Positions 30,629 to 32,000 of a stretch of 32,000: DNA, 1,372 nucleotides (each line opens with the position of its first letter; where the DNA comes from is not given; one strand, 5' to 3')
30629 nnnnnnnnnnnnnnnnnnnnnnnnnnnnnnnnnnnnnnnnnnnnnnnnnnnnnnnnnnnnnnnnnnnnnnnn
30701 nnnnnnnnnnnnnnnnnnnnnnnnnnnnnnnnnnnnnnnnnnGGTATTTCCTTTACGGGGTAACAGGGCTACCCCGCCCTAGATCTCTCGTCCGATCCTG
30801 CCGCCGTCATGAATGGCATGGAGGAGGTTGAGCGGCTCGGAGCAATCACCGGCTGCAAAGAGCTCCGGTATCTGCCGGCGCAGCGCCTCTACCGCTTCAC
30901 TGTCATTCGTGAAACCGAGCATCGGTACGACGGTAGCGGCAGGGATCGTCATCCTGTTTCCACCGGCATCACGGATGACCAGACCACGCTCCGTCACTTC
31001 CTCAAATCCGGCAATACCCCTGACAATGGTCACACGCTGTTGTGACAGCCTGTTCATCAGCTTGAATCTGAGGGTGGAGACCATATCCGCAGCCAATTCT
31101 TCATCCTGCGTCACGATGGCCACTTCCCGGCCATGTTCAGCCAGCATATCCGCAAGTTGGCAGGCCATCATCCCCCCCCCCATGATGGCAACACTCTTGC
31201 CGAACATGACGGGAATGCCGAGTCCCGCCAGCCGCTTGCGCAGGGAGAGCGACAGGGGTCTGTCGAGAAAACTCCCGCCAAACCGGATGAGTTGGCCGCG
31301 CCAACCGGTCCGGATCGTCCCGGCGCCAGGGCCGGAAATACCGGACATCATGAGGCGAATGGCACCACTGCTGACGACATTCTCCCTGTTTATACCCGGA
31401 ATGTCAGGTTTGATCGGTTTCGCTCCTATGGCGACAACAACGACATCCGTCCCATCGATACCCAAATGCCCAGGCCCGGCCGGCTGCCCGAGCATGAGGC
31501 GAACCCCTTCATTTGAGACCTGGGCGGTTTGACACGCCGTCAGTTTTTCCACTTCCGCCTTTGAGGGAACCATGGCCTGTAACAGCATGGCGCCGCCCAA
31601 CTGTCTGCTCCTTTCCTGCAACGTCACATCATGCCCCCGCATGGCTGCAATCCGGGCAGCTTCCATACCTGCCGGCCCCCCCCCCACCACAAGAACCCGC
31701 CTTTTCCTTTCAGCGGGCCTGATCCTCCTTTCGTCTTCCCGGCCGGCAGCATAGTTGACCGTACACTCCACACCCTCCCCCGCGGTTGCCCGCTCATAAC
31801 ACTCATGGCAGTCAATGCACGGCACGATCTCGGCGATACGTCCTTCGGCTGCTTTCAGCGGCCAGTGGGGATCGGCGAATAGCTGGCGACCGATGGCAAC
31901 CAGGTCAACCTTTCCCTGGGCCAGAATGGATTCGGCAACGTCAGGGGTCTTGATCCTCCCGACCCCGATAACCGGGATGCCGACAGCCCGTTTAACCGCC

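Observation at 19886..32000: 12-kb co-directional acyl-CoA cluster combining two OYE/FadH-type [4Fe-4S] flavoreductases with a full beta-oxidation-like set and two hydrolases: candidate anaerobic alicyclic or bulky-acid pathway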

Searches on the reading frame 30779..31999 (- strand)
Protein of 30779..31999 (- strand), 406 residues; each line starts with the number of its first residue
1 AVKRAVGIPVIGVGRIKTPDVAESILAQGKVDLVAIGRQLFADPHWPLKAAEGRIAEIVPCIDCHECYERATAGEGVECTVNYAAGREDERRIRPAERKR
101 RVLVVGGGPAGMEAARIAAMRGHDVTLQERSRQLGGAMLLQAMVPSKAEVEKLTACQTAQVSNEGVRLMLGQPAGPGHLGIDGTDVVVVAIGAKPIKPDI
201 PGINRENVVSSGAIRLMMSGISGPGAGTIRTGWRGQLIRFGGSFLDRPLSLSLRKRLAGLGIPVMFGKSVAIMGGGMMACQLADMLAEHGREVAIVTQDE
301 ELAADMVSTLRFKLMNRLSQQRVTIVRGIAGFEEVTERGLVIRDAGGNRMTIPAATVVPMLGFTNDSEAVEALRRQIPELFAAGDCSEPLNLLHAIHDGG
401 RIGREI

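Call 7: search_protein_families(library=pfam, proteins=[window:30779-31999:-])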
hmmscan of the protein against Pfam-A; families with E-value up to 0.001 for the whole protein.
window:30779-31999:- (406 aa): 16 families
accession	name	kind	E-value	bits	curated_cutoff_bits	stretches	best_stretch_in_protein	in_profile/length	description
PF07992.20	Pyr_redox_2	-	2e-22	80.4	26.1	1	101-389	2-280/291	Pyridine nucleotide-disulphide oxidoreductase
PF00070.33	Pyr_redox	-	2.3e-14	54.1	22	2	101-162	1-67/82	Pyridine nucleotide-disulphide oxidoreductase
PF00724.26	Oxidored_FMN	-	7.5e-10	39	27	1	2-55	287-340/342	NADH:flavin oxidoreductase / NADH oxidase family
PF13738.12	Pyr_redox_3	-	1e-08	35.2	30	1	265-371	162-275/305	Pyridine nucleotide-disulphide oxidoreductase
PF13450.12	NAD_binding_8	-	1.6e-08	35.2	21.9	1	104-138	1-35/68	NAD(P)-binding Rossmann-like domain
PF12831.13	FAD_oxidored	-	3.1e-08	33.8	27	1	102-143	2-43/416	FAD dependent oxidoreductase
PF01266.30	DAO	-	5.9e-08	33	27.9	1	101-137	1-38/353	FAD dependent oxidoreductase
PF02737.24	3HCDH_N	-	4e-07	30.5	22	1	269-324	1-56/180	3-hydroxyacyl-CoA dehydrogenase, NAD binding domain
PF00890.30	FAD_binding_2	-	6.3e-07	29.4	20.4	1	102-137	2-37/414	FAD binding domain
PF13241.12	NAD_binding_7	-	1e-06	29.7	22.1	0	98-195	6-73/104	Putative NAD(P)-binding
PF01494.25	FAD_binding_3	-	5.3e-06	26.3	22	0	101-133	3-35/349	FAD binding domain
PF01262.27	AlaDh_PNT_C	-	6.5e-06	26.2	23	0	100-131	29-60/214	Alanine dehydrogenase/PNT, C-terminal domain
PF03486.20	HI0933_like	-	2.4e-05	24.3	50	1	101-136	2-37/244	HI0933-like protein Rossmann domain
PF01134.28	GIDA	-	4.6e-05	23.1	22.1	1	102-129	2-29/391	Glucose inhibited division protein A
PF02254.24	TrkA_N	-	0.00051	20.8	23.8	0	270-306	1-37/116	TrkA-N domain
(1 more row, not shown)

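Call 8: search_protein_families(library=ncbifam, proteins=[window:30779-31999:-])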
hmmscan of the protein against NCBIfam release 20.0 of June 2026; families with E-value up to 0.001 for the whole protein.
window:30779-31999:- (406 aa): 87 families (the best 25 are shown)
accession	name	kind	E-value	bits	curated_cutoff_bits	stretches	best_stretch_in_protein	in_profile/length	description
NF045599.1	bili_reduct_long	exception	8.3e-76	255.6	750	2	2-212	283-494/641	bilirubin reductase, long form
TIGR03997.1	mycofact_OYE_2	equivalog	2e-70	238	793.15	2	1-211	278-491/645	mycofactocin system FadH/OYE family oxidoreductase 2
NF041087.1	bile_acid_BaiCD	equivalog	1.3e-63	215.1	825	2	2-214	280-495/642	bile acid Fe-S flavoenzyme BaiCD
TIGR03996.1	mycofact_OYE_1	hypoth_equivalog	7.2e-32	110.7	627.9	2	2-202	272-477/633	mycofactocin system FadH/OYE family oxidoreductase 1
NF045592.1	bili_reduct_N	equivalog_domain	1.5e-20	73.7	425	1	2-82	282-363/363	bilirubin reductase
NF009410.0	PRK12771.1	subfamily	1.8e-14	53.3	516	1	47-210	84-251/566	NAD(P)-binding protein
TIGR01350.1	lipoamide_DH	equivalog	3.1e-13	49.3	408.8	2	101-158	3-59/461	dihydrolipoyl dehydrogenase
NF003585.0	PRK05249.1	equivalog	1.8e-12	46.6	465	1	102-155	9-62/464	Si-specific NAD(P)(+) transhydrogenase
TIGR02053.1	MerA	equivalog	3.4e-12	46.1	454.45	0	268-338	168-237/465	mercury(II) reductase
NF004991.0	PRK06370.1-3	subfamily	3.7e-12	45.6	620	1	100-160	36-95/509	FAD-containing oxidoreductase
TIGR01292.1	TRX_reduct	equivalog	5.8e-12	45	343.45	1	267-372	141-245/300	thioredoxin-disulfide reductase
NF005883.0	PRK07845.1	equivalog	8.7e-12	44.7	479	1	100-154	3-56/466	NAD(P)H-quinone dehydrogenase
NF006101.0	PRK08255.1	equivalog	1.2e-11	43.4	1078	1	2-52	682-732/768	bifunctional salicylyl-CoA 5-hydroxylase/oxidoreductase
NF004943.0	PRK06292.2-1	equivalog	2.1e-11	43.3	432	1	267-395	171-316/456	dihydrolipoyl dehydrogenase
NF004776.0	PRK06116.1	equivalog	3.6e-10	39.4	480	1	102-149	7-53/450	glutathione-disulfide reductase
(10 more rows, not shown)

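Call 10: find_related_loci(query=window:30779-31999:-, collection=genome_contigs, flank=10000)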
Query window:30779-31999:- (406 aa) in genome_contigs; peptide patterns used: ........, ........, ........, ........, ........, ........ (x = any residue, [..] = any of these).
58 stretches matched a pattern; 5 encode a relative of the query (tblastn E <= 1e-3); 5 distinct loci.
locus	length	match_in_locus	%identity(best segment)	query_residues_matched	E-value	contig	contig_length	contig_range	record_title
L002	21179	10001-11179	53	14-406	9e-136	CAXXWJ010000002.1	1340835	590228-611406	MAG: Syntrophales bacterium isolate 245eff7d-e5b7-4493-ab22-9b904db7233a genome assembly, contig: contig_2, whole genome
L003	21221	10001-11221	52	2-406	2e-134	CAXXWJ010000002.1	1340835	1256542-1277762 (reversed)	MAG: Syntrophales bacterium isolate 245eff7d-e5b7-4493-ab22-9b904db7233a genome assembly, contig: contig_2, whole genome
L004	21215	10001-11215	54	1-406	3e-131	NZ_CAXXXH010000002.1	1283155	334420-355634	MAG: uncultured Desulfosarcina sp. isolate 50816ded-68e0-41e8-a3df-c89a3961daa5 contig_2, whole genome shotgun sequence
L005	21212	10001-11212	57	1-406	8e-130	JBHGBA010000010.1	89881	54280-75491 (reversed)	MAG: Terriglobales bacterium isolate SBS.BIN.59 SBSBIN59_contig_10, whole genome shotgun sequence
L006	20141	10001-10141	36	60-106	2e-5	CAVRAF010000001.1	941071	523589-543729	MAG: uncultured proteobacterium isolate MFD00031.bin.2.14 genome assembly, contig: contig_10397, whole genome shotgun se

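Call 18: search_solved_structures(query=window:30779-31999:-, max_evalue=1e-10)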
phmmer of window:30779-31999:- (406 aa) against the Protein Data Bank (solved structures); distinct sequences matched with E-value up to 1e-10: 7.
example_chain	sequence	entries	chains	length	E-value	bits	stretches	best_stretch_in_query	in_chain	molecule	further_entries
6qkg_A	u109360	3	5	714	3.2e-51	177.9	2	5-208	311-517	NCR A | NCR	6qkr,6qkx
1ps9_A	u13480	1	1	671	2.2e-28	102.7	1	3-210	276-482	2,4-dienoyl-CoA reductase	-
3k30_A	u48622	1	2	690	2.6e-25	92.5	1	3-148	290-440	Histamine dehydrogenase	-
6l6j_A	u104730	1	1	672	4.4e-25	91.8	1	2-195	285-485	Oxidored_FMN domain-containing protein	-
6de6_A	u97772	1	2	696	2.6e-23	86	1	7-153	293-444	Histamine dehydrogenase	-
1djq_A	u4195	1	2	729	3.3e-23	85.6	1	2-194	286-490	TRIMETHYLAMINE DEHYDROGENASE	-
1djn_A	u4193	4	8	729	3.4e-23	85.6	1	2-194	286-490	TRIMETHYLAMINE DEHYDROGENASE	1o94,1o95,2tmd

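Call 78: search_protein_families(library=pfam, proteins=[L002:11-1123:+, L002:3883-4659:+, L002:6566-9076:+, L002:11730-12596:+, L002:12699-14573:-, L002:15905-16789:-, L002:17878-19401:-], max_evalue=0.00001)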
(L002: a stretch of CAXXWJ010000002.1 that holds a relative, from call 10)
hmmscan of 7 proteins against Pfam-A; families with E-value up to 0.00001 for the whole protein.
L002:11-1123:+ (370 aa): 1 family
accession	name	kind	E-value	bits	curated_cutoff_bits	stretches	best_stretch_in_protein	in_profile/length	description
PF00890.30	FAD_binding_2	-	2.5e-35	122.9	20.4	1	17-352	131-414/414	FAD binding domain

L002:3883-4659:+ (258 aa): 3 families
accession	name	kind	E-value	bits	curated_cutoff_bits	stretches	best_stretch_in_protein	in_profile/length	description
PF00106.31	adh_short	-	7.6e-47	159.8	26.6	1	7-203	2-192/195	short chain dehydrogenase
PF13561.12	adh_short_C2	-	1.3e-36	126.8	27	1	15-228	6-212/236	Enoyl-(Acyl carrier protein) reductase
PF08659.16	KR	-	2e-09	38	22.6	1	8-164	3-153/180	KR domain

L002:6566-9076:+ (836 aa): 6 families
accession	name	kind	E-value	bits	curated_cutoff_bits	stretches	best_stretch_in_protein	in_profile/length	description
PF07992.20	Pyr_redox_2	-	4.9e-27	95.5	26.1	1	412-704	3-291/291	Pyridine nucleotide-disulphide oxidoreductase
PF14691.11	Fer4_20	-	2.8e-20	72.7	25.8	1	318-396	30-111/113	Dihydroprymidine dehydrogenase domain II, 4Fe-4S cluster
PF13738.12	Pyr_redox_3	-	2.5e-09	37.3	30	1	495-612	125-238/305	Pyridine nucleotide-disulphide oxidoreductase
PF00037.32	Fer4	-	3.2e-08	33.5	21.1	1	788-809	3-24/24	4Fe-4S binding domain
PF00070.33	Pyr_redox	-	4.7e-08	33.9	22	0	541-608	1-71/82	Pyridine nucleotide-disulphide oxidoreductase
PF13450.12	NAD_binding_8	-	1.1e-07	32.5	21.9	1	414-447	1-34/68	NAD(P)-binding Rossmann-like domain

L002:11730-12596:+ (288 aa): 2 families
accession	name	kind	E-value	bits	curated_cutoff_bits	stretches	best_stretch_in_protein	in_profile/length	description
PF02737.24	3HCDH_N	-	6.2e-55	186.3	22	1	3-188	1-180/180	3-hydroxyacyl-CoA dehydrogenase, NAD binding domain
PF00725.27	3HCDH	-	1.5e-27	96.3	22.1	1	190-285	1-97/97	3-hydroxyacyl-CoA dehydrogenase, C-terminal domain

L002:12699-14573:- (624 aa): 6 families
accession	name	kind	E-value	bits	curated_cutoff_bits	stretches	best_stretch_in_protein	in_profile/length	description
PF12806.12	Acyl-CoA_dh_C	-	7.7e-32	110.5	30.3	1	499-624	2-123/124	Acetyl-CoA dehydrogenase C-terminal like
PF00441.29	Acyl-CoA_dh_1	-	2.3e-25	90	22.4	1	317-481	2-144/150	Acyl-CoA dehydrogenase, C-terminal domain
PF02770.24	Acyl-CoA_dh_M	-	5.6e-14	52.5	33.3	1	194-299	2-92/97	Acyl-CoA dehydrogenase, middle domain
PF02771.21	Acyl-CoA_dh_N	-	1.1e-09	39.1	22.9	1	69-188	3-112/113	Acyl-CoA dehydrogenase, N-terminal domain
PF22924.1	ACOX_C_alpha1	-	2.3e-07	31.2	27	1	326-476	4-158/169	Acyl-CoA oxidase, C-alpha1 domain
PF08028.16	Acyl-CoA_dh_2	-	6.2e-07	30.2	22.7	1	344-475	14-133/134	Acyl-CoA dehydrogenase, C-terminal domain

L002:15905-16789:- (294 aa): 2 families
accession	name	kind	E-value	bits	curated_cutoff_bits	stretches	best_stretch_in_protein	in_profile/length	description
PF02737.24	3HCDH_N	-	1.6e-65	220.8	22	1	14-193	1-179/180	3-hydroxyacyl-CoA dehydrogenase, NAD binding domain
PF00725.27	3HCDH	-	1.3e-28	99.8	22.1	1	196-291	1-97/97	3-hydroxyacyl-CoA dehydrogenase, C-terminal domain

L002:17878-19401:- (507 aa): 2 families
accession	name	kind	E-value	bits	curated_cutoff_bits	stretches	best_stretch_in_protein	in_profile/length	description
PF02436.23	PYC_OADA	-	2.4e-21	76.8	27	1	305-453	1-152/201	Conserved carboxylase domain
PF00682.25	HMGL-like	-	1.7e-11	44.4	29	0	10-58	1-48/260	HMGL-like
